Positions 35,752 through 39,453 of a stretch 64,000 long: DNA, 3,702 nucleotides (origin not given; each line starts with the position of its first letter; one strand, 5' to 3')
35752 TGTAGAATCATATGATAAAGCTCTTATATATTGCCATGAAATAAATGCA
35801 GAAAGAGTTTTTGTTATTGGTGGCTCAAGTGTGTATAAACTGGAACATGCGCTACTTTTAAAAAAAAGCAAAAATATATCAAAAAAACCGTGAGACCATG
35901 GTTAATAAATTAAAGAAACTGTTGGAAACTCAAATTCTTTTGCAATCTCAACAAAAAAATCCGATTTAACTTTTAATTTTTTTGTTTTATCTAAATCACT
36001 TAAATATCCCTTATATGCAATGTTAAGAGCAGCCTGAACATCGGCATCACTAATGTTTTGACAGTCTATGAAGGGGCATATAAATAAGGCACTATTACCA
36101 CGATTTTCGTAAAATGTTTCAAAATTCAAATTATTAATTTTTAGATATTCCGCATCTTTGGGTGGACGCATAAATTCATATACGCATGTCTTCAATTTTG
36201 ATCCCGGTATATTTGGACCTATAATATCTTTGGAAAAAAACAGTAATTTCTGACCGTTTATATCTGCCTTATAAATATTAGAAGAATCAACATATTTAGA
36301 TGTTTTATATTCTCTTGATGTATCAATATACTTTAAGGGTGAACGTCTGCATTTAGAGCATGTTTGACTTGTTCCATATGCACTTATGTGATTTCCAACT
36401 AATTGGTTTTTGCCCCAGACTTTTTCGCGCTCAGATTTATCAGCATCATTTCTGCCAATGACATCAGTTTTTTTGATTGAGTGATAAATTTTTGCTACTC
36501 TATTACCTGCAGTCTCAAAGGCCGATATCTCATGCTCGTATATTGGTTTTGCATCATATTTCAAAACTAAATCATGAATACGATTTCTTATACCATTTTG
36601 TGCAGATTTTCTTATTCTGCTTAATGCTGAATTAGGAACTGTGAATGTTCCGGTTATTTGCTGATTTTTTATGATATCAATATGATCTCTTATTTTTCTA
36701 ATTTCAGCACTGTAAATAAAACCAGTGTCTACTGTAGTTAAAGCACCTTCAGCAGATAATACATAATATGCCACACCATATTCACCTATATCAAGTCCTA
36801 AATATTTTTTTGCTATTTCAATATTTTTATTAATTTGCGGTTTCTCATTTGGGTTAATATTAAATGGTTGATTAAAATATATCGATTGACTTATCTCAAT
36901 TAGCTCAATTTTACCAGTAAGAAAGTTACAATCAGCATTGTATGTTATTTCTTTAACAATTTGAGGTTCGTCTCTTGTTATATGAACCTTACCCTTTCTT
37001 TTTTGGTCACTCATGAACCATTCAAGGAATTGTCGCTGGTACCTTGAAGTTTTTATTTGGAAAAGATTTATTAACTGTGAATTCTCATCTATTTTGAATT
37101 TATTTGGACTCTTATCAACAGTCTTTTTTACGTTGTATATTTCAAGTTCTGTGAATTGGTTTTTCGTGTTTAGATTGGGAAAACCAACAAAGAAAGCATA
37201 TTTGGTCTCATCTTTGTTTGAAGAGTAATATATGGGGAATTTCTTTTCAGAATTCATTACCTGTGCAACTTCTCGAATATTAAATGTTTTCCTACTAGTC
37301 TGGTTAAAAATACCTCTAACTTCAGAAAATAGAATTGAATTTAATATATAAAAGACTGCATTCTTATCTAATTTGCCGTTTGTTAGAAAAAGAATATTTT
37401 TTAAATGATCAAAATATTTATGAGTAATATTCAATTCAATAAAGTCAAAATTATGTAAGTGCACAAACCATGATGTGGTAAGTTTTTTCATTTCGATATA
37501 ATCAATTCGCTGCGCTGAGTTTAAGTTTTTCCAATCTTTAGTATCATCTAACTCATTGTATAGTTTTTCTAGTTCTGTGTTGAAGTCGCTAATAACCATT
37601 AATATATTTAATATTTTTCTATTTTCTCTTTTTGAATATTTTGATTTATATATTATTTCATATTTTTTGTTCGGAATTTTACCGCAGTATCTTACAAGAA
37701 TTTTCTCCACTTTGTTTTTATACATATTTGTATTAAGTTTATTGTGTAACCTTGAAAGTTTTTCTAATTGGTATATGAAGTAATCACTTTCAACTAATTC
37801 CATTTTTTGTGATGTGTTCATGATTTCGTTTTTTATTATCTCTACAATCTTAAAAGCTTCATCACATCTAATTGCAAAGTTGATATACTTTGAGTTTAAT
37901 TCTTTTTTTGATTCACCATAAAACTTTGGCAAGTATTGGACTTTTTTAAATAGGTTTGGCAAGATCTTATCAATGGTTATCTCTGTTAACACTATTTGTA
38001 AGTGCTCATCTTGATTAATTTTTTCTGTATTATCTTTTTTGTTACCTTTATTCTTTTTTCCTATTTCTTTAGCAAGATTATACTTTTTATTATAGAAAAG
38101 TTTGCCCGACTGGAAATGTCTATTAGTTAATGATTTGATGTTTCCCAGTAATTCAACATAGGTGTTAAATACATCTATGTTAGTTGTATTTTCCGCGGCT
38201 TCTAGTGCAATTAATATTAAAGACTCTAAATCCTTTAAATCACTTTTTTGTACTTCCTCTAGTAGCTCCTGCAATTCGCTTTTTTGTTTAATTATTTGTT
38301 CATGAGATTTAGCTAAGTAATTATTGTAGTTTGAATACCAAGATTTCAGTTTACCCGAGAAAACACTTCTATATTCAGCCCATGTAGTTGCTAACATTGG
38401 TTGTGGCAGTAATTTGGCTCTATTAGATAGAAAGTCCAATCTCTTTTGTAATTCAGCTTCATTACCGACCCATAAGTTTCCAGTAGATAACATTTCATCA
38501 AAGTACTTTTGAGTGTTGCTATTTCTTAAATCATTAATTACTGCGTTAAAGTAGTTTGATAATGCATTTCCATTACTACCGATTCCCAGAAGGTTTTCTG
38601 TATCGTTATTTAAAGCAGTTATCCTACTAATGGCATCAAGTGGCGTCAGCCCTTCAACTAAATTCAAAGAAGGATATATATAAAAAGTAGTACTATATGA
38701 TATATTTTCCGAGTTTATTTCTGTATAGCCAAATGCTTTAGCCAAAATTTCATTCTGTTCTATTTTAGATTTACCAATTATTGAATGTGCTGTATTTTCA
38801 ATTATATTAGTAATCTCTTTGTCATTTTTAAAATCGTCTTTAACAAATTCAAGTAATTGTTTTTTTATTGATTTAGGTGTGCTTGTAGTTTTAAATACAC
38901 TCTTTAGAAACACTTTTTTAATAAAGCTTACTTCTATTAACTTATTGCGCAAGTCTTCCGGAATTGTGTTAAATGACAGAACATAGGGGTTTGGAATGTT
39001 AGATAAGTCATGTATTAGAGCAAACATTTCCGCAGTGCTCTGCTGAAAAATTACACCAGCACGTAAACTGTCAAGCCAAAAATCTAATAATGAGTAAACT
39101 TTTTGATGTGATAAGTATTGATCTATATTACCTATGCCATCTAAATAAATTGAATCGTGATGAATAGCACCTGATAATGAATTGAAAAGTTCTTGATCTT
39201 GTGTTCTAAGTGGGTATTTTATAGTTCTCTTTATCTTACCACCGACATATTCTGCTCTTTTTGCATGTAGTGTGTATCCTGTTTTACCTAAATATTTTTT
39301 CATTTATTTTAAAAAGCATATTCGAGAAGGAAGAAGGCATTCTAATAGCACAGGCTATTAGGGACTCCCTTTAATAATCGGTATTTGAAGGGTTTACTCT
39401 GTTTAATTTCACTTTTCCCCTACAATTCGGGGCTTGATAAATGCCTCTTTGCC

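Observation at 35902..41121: Compact type V CRISPR-Cas locus: 1133-aa RuvC effector, array, Cas1 only (Cas12d/CasY-like)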

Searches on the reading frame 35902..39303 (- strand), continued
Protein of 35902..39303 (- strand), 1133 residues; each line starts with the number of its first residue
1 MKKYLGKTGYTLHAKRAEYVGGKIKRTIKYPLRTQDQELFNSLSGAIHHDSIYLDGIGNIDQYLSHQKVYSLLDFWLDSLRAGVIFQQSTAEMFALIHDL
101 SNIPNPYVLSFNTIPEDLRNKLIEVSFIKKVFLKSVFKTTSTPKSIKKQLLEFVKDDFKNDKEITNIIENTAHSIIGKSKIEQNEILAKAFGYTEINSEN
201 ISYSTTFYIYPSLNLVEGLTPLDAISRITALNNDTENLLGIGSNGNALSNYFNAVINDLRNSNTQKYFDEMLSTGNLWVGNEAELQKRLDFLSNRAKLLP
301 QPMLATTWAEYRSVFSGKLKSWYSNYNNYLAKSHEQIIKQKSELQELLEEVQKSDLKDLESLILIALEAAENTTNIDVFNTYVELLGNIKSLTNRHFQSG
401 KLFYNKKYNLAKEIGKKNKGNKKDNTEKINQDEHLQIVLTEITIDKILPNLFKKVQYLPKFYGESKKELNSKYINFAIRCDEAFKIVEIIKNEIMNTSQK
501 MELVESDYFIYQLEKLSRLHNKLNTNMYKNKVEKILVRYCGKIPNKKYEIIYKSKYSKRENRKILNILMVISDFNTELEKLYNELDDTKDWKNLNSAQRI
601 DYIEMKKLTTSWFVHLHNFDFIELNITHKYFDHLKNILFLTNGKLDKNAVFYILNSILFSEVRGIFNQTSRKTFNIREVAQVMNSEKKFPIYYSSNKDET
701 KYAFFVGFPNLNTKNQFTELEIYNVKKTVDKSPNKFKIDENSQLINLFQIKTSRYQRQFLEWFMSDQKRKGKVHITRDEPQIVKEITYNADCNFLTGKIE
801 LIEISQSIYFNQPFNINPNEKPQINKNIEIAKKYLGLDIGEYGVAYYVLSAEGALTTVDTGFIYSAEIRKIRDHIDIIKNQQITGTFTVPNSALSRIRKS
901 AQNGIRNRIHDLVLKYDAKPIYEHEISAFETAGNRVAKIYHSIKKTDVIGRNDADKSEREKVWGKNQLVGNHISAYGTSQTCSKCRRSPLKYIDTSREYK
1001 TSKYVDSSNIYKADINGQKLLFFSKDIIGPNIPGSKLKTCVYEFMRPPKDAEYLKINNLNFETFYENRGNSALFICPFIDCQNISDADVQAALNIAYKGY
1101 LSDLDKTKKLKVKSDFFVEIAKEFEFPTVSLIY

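Call 61: fold_search(model_id=the predicted structure, library=pdb)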
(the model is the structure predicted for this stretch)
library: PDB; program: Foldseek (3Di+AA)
matches with E <= 10: 308; with E <= 0.001: 44
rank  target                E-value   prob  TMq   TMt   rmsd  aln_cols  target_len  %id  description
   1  7vyx_A                3.2e-26  1.00  0.58  0.55  10.2      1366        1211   14  Crystal structure of the selenomethionine(SeMet)-derived Cas12c1 (D969A) ternary complex (released 2022-11-02)
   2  7v94_A                6.9e-25  1.00  0.53  0.56   9.4      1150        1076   13  Cryo-EM structure of the Cas12c2-sgRNA-target DNA ternary complex (released 2022-04-13)
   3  7vyx_B                1.2e-24  1.00  0.58  0.56  10.0      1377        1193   14  Crystal structure of the selenomethionine(SeMet)-derived Cas12c1 (D969A) ternary complex (released 2022-11-02)
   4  7v93_A                9.3e-22  1.00  0.48  0.57   9.4      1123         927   13  Cryo-EM structure of the Cas12c2-sgRNA binary complex (released 2022-04-13)
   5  7way_A                1.9e-11  1.00  0.32  0.36  13.6       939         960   11  PlmCasX-sgRNAv1-dsDNA ternary complex at nts loading state (released 2022-03-16)
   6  8y0c_A                7.0e-11  1.00  0.35  0.33  20.0      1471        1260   11  Crystal structure of FnCas12a in complex with pre-crRNA and 18nt target DNA (released 2025-01-01)
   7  7waz_A                8.8e-11  1.00  0.35  0.40  11.4       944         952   11  PlmCasX-sgRNAv1-dsDNA ternary complex at ts loading state (released 2022-03-16)
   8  5mga_A                2.6e-10  1.00  0.36  0.34  19.7      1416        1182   12  Structure of the Cpf1 endonuclease R-loop complex after DNA cleavage (released 2017-06-21)
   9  5xuz_E                2.8e-10  1.00  0.33  0.32  20.5      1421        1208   11  Crystal structure of Lachnospiraceae bacterium ND2006 Cpf1 in complex with crRNA and target DNA (CCCA PAM) (released 2017-08-09)
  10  6i1l_D                3.0e-10  1.00  0.34  0.31  20.2      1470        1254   12  Crystal structure of FnCas12a in complex with a crRNA guide and ssDNA target (released 2019-01-23)
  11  5xh6_A                3.3e-10  1.00  0.34  0.31  21.2      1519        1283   10  Crystal structure of the Acidaminococcus sp. BV3L6 Cpf1 RVR variant in complex with crRNA and target DNA (TATA PAM) (released 2017-06-14)
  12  5xh7_A                6.9e-10  1.00  0.32  0.29  21.2      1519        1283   11  Crystal structure of the Acidaminococcus sp. BV3L6 Cpf1 RR variant in complex with crRNA and target DNA (TCCA PAM) (released 2017-06-14)
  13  5xut_A                1.5e-09  1.00  0.30  0.29  20.8      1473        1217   12  Crystal structure of Lachnospiraceae bacterium ND2006 Cpf1 in complex with crRNA and target DNA (TCTA PAM) (released 2017-08-09)
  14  8xyc_A                1.7e-09  1.00  0.33  0.46  11.1       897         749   11  Ternary structure of dVemCas12e-sgRNA-dsDNA (released 2024-10-23)
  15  9mk3_A                1.7e-09  1.00  0.34  0.31  18.6      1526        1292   10  Engineered AsCas12a (M537R, F870L) (released 2025-12-24)
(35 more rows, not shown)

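Call 67: find_encoding_contigs(protein=P0002, flank=3000, max_places=2)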
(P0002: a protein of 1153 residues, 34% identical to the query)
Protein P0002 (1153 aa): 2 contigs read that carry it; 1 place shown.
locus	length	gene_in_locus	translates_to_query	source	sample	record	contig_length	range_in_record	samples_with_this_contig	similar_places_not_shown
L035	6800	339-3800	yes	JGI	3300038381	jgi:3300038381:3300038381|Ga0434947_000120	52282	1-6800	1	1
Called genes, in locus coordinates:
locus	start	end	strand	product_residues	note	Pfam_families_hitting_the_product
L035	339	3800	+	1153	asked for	-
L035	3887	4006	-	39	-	-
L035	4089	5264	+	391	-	PF13173:AAA_14, PF13635:DUF4143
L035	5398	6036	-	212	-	PF00173:Cyt-b5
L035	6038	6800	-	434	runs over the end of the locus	PF01794:Ferric_reduct, PF00970:FAD_binding_6 (weak), PF08022:FAD_binding_8, PF00175:NAD_binding_1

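Call 78: search_protein_families(library=padloc, proteins=[window:35902-39303:-], max_evalue=0.001)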
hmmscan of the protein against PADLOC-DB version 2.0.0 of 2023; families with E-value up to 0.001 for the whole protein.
window:35902-39303:- (1133 aa): 7 families
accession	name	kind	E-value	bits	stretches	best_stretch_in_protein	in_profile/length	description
PDLC01667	Cas12d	-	3.3e-154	513.4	1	10-1114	6-977/986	Cas12d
PDLC01666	Cas12d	-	6.1e-152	505.8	1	9-1049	1-943/945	CAS-V-D; effector__SPE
PDLC01663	Cas12c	-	6.8e-30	101.8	3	751-965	809-1001/1165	CAS-V-C; effector__SPE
PDLC01664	Cas12c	-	5.3e-29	98.8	3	737-963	794-999/1163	Cas12c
PDLC01662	Cas12c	-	2.8e-18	63.5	2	715-965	584-806/968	CAS-V-C; effector__SPE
PDLC01665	Cas12c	-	1.4e-17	61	2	719-964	642-869/1035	Cas12c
PDLC01658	Cas12c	-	1.4e-13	47.4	2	728-965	835-1075/1256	C2c3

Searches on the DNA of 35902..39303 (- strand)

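Call 33: build_rna_model(alignment_id=A3, structure=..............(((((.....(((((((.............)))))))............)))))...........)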
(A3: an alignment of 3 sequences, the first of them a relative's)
Model R1 built from alignment A3 (3 sequences, 79 columns); structure: as given.
model positions 76; base pairs 12; branch points 0; effective number of sequences 2.55; information 0.744 bits per position. Calibrated on 0.2 Mb of random sequence (short: E-values are rough).
structure used (alignment columns):
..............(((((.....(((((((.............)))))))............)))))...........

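Call 34: search_with_rna_model(model_id=R1, sources=[window, L002, L003, L004, L005, L006, L007, L008, L009, L010, L011, L012, L013, L014, L015, L016, L017, L018, L019, L020, L021, L022, L023, L024, L025, L026, L027, L028, L029, L030, L031, L032], max_evalue=10, show_alignments=6, make_alignment=true)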
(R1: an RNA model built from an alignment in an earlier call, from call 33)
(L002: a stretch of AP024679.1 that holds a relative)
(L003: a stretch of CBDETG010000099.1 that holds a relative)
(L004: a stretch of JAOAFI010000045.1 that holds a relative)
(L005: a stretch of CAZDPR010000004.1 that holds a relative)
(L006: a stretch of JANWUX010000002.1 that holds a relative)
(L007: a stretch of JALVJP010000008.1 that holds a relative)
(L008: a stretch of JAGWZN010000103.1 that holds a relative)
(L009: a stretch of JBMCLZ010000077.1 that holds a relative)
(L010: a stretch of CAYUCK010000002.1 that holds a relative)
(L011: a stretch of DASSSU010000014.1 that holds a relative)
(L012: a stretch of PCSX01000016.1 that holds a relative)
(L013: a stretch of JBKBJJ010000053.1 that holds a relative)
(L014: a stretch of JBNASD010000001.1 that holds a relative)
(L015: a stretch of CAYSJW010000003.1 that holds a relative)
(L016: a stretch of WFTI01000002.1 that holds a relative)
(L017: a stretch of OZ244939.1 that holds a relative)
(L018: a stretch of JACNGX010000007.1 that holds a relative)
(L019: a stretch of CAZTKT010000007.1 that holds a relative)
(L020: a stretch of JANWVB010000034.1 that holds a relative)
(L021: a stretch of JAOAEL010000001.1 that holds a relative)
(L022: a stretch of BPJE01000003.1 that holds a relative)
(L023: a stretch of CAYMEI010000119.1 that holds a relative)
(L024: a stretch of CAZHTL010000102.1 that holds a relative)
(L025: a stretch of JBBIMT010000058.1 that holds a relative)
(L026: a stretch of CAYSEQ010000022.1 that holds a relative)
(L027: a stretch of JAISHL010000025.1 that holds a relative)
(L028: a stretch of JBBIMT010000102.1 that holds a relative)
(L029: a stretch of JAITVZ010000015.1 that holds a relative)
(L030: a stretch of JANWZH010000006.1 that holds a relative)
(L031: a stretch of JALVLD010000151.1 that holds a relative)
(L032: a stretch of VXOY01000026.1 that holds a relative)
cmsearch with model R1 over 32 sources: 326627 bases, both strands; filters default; matches with E-value up to 10: 12.
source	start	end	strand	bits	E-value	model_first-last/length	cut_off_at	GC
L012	4838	4913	+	92.7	1.1e-20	1-76/76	no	0.5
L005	4883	4958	+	88.2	1.7e-19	1-76/76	no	0.34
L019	4853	4928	+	73.1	1.4e-15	1-76/76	no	0.47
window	48718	48821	+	19.1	0.13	1-76/76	no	0.38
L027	1595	1654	-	17.9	0.27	1-76/76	no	0.35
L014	6415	6483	-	16.3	0.69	1-76/76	no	0.3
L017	4811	4854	-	16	0.83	1-76/76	no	0.39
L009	3250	3320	-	14.3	2.3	1-76/76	no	0.44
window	7247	7303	-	13.9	2.9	1-76/76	no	0.33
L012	7627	7673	-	12.9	5.2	1-76/76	no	0.34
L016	2897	2927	-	12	9.2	1-76/76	no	0.23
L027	2253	2315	-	11.9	9.6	1-76/76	no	0.27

Alignment A4: 12 matches aligned to the model, 148 columns, each read 5' to 3' on its own strand. Consensus structure (alignment columns), stored with it:
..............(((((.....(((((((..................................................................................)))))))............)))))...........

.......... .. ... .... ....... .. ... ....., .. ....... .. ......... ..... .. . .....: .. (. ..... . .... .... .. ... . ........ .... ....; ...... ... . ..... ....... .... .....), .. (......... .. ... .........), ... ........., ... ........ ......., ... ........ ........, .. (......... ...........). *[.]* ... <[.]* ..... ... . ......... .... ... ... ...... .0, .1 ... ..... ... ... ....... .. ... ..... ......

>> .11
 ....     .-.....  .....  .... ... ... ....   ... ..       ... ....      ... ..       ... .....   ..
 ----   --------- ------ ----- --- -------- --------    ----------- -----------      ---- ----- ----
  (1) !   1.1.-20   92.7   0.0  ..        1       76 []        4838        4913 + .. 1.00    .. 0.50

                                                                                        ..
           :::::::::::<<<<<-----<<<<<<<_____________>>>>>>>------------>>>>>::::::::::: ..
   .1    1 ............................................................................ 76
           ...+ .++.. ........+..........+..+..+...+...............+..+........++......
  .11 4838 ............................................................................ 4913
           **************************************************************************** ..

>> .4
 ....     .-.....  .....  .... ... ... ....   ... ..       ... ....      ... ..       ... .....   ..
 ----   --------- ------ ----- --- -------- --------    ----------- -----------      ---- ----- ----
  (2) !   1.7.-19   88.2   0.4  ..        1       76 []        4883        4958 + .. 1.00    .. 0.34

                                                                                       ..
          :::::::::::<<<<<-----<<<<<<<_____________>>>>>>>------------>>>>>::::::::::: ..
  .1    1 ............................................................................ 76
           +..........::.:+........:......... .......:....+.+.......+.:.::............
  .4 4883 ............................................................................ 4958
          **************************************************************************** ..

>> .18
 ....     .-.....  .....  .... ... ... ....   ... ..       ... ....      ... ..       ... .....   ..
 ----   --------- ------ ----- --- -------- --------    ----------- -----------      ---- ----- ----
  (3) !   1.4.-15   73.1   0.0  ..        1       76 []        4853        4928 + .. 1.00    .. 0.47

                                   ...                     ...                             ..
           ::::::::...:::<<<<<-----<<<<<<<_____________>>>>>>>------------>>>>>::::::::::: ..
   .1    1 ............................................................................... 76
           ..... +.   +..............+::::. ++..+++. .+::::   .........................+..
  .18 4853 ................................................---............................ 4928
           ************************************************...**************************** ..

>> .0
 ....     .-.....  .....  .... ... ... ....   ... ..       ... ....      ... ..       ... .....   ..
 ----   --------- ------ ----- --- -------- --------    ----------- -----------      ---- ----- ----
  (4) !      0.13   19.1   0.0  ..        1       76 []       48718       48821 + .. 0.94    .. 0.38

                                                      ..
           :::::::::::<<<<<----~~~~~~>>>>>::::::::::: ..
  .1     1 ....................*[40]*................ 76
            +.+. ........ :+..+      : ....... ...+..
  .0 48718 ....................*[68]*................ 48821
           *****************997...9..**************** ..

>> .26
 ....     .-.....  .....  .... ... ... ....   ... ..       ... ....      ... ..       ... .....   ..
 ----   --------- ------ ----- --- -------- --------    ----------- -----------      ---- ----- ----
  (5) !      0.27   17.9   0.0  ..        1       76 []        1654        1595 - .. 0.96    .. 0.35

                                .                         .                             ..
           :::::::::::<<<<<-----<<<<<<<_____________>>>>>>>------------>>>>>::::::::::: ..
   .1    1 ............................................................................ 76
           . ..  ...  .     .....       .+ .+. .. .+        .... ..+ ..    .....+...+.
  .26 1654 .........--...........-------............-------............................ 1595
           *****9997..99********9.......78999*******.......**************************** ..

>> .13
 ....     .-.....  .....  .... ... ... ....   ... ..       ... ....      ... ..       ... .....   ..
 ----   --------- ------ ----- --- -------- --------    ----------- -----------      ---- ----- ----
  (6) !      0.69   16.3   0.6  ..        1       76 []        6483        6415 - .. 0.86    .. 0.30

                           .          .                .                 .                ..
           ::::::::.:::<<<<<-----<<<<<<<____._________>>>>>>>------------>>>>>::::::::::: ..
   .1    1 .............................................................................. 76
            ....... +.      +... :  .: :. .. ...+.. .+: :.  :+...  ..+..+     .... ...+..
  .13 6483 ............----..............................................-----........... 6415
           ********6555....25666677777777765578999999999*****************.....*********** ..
